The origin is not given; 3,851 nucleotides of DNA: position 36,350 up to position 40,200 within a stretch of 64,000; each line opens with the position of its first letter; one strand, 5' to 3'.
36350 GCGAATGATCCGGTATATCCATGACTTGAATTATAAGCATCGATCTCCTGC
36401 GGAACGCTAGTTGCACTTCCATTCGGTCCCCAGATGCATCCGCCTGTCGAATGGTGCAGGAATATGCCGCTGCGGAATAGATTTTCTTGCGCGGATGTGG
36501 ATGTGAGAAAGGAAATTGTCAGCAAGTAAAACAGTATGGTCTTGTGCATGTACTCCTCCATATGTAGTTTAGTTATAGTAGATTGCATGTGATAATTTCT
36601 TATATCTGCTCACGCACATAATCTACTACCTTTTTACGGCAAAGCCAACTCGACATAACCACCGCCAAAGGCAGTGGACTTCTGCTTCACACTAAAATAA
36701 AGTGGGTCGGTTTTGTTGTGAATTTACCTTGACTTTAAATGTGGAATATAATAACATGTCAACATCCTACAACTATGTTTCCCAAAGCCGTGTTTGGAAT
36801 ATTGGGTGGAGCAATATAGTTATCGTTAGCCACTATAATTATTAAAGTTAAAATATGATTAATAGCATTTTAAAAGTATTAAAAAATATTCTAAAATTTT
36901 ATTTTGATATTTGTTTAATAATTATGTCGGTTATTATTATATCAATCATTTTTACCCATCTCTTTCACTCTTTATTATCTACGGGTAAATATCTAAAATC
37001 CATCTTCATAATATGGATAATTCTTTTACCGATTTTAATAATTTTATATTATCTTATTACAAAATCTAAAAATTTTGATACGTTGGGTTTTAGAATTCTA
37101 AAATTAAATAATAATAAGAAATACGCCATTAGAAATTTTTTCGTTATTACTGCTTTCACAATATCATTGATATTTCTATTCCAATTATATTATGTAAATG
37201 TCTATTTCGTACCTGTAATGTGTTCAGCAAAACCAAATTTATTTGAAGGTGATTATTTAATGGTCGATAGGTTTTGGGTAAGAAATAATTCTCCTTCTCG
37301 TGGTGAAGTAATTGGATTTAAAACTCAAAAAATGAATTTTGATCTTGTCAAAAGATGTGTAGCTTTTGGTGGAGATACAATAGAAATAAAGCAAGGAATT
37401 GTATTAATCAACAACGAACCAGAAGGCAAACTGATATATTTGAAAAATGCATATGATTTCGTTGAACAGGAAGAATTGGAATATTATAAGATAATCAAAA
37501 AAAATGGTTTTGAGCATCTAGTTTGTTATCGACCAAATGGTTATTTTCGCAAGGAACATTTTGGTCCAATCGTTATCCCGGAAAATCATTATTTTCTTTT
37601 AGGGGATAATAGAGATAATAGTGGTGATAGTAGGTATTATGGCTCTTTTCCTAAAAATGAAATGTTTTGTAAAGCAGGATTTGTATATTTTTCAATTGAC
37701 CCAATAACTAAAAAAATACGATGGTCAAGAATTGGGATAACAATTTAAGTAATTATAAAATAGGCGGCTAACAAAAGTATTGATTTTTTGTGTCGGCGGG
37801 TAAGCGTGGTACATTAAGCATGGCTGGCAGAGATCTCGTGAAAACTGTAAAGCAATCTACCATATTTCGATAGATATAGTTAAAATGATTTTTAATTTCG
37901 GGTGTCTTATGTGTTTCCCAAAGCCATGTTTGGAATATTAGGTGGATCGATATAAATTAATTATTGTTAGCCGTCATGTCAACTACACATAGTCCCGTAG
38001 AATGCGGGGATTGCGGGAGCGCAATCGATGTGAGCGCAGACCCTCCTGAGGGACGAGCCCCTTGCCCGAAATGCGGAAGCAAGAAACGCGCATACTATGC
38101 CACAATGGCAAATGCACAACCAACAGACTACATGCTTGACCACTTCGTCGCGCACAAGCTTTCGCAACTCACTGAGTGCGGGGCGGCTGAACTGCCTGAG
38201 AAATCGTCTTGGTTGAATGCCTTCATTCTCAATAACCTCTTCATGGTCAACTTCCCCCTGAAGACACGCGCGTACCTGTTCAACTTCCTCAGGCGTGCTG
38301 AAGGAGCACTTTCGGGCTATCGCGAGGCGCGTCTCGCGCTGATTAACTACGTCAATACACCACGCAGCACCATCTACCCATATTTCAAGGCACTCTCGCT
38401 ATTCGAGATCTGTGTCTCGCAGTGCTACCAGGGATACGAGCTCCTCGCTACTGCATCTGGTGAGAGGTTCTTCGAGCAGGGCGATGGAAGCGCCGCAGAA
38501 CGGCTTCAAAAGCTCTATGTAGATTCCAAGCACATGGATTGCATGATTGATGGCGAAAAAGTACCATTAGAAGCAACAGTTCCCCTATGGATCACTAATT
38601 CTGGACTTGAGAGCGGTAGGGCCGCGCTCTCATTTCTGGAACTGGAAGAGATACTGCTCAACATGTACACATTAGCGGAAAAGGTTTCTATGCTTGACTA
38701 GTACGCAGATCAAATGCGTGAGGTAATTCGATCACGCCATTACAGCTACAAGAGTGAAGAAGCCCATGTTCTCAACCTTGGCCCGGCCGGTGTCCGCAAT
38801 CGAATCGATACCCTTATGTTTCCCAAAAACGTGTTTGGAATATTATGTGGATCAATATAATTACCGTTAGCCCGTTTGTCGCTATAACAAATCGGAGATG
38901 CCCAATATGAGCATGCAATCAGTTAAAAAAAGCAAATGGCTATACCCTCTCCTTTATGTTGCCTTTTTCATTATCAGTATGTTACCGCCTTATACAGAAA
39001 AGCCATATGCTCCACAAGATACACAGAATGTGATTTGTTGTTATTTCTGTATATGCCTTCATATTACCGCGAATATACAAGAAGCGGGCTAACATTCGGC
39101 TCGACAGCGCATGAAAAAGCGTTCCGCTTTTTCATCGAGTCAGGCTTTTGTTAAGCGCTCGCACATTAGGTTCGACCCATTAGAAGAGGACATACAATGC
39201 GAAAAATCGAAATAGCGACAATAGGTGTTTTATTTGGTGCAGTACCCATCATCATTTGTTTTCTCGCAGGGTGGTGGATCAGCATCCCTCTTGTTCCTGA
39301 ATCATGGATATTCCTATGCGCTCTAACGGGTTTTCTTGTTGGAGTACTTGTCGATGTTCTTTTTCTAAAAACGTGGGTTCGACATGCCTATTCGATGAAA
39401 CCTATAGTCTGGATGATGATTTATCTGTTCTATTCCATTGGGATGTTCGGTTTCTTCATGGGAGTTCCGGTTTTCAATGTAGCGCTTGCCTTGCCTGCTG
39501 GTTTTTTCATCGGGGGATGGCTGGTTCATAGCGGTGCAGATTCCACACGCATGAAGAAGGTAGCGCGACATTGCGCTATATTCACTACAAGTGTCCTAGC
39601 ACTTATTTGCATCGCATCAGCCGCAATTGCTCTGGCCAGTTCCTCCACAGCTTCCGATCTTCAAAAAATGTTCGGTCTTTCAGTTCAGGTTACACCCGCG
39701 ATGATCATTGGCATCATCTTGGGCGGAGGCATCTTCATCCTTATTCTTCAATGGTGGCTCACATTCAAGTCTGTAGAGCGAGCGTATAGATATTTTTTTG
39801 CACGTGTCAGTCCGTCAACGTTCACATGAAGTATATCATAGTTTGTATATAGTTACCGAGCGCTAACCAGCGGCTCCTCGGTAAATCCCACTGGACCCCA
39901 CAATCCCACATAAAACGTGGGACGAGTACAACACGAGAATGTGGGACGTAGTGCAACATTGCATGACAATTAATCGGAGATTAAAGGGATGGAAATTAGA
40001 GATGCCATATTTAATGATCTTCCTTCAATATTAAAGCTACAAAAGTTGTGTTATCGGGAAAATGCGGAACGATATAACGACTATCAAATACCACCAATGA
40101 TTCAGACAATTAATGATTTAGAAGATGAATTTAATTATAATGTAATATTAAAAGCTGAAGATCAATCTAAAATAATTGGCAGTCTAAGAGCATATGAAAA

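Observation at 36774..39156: Integron-cassette-like array: three ~60-bp direct repeats ending in GTTAGCC, each just 5' of an ORF, with GGCTAAC partners after ORFs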

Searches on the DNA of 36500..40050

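Call 103: search_with_rna_model(model_id=R1, source=window, start=36500, end=40050, filters=off, max_evalue=10, show_alignments=8)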
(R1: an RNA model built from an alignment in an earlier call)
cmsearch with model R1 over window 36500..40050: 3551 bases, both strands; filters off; matches with E-value up to 10: 7.
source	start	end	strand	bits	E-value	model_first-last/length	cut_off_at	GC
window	39321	39344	-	12.4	0.045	1-72/72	no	0.46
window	37064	37095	+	7.1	1.3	1-72/72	no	0.25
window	39895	39923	+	4.9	5.2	1-72/72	no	0.52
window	37955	37972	-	4.5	6.6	1-72/72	no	0.22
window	39082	39129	-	4.5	6.6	17-56/72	no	0.54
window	36913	36942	+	4.4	7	1-72/72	no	0.17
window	39321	39344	+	4.4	7.2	1-72/72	no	0.46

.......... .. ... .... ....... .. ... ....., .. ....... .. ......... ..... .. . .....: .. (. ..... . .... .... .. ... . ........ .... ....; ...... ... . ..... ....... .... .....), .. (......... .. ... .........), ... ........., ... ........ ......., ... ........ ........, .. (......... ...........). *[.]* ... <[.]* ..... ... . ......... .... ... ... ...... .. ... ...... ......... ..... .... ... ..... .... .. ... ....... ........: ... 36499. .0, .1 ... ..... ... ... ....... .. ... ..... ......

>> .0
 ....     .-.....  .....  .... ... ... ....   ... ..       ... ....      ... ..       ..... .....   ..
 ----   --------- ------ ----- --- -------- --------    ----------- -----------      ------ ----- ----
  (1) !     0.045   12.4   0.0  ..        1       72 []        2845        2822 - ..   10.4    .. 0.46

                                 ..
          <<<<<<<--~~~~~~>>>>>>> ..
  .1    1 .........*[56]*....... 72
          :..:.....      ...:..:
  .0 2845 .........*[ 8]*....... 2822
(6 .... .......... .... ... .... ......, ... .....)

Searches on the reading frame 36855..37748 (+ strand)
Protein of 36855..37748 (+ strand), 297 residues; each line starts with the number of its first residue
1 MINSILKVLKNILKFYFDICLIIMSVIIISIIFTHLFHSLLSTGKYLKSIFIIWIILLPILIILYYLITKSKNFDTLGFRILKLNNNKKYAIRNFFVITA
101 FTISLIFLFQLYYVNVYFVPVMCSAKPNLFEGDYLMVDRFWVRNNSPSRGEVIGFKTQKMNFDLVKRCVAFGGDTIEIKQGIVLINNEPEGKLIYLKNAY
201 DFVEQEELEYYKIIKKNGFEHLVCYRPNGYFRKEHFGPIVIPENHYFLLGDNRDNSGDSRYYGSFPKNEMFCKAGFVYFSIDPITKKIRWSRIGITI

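Call 11: search_protein_families(library=pfam, proteins=[window:36855-37748:+], max_evalue=0.01)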
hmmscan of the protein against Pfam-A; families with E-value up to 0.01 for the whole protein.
window:36855-37748:+ (297 aa): 1 family
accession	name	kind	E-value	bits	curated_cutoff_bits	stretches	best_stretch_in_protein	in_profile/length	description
PF10502.14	Peptidase_S26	-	4.1e-30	105.4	22.9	1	95-279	4-168/168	Signal peptidase, peptidase S26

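Call 16: find_encoding_contigs(protein=window:36855-37748:+, flank=10000, max_places=10)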
Protein window:36855-37748:+ (297 aa): 1 contig read that carries it; 1 place shown.
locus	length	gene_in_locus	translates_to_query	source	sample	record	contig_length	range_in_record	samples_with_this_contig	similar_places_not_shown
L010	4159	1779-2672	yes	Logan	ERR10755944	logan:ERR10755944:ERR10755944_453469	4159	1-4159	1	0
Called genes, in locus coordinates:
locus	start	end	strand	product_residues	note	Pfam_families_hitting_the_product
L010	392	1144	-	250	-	PF18962:Por_Secre_tail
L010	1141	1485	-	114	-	-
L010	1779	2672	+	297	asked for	PF10502:Peptidase_S26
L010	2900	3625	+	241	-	-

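Call 76: search_protein_families(library=padloc, proteins=[window:36855-37748:+], max_evalue=0.01)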
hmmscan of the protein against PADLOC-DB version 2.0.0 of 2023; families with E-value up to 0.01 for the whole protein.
window:36855-37748:+ (297 aa): 0 families

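Call 94: search_protein_families(library=ncbifam, proteins=[window:36855-37748:+], max_evalue=0.001)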
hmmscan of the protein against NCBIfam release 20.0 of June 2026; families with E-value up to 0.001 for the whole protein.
window:36855-37748:+ (297 aa): 4 families
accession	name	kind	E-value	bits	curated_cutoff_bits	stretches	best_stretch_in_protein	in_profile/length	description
TIGR02227.1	sigpep_I_bact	equivalog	1.8e-31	109.2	47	1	98-281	4-161/162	signal peptidase I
NF008114.0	PRK10861.1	equivalog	8.9e-15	54.8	277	1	235-294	258-321/324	signal peptidase I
TIGR02771.1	TraF_Ti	equivalog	1.8e-05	24.3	100.25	0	236-270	128-161/171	conjugative transfer signal peptidase TraF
TIGR02754.1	sod_Ni_protease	equivalog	2.5e-05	24.7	63.25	0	242-272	56-86/90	nickel-type superoxide dismutase maturation protease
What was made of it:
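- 36826..37965 (+): Cassette 1. The 5' end is TTAGCC. ORF1 is 36855-37748, a signal peptidase I (S26) homolog, unit GC 26%. The inverse core GGCTAAC is at 37766-37772. The cassette runs to the G of the next GTTAGCC. Pfam and NCBIfam (calls 11, 94).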
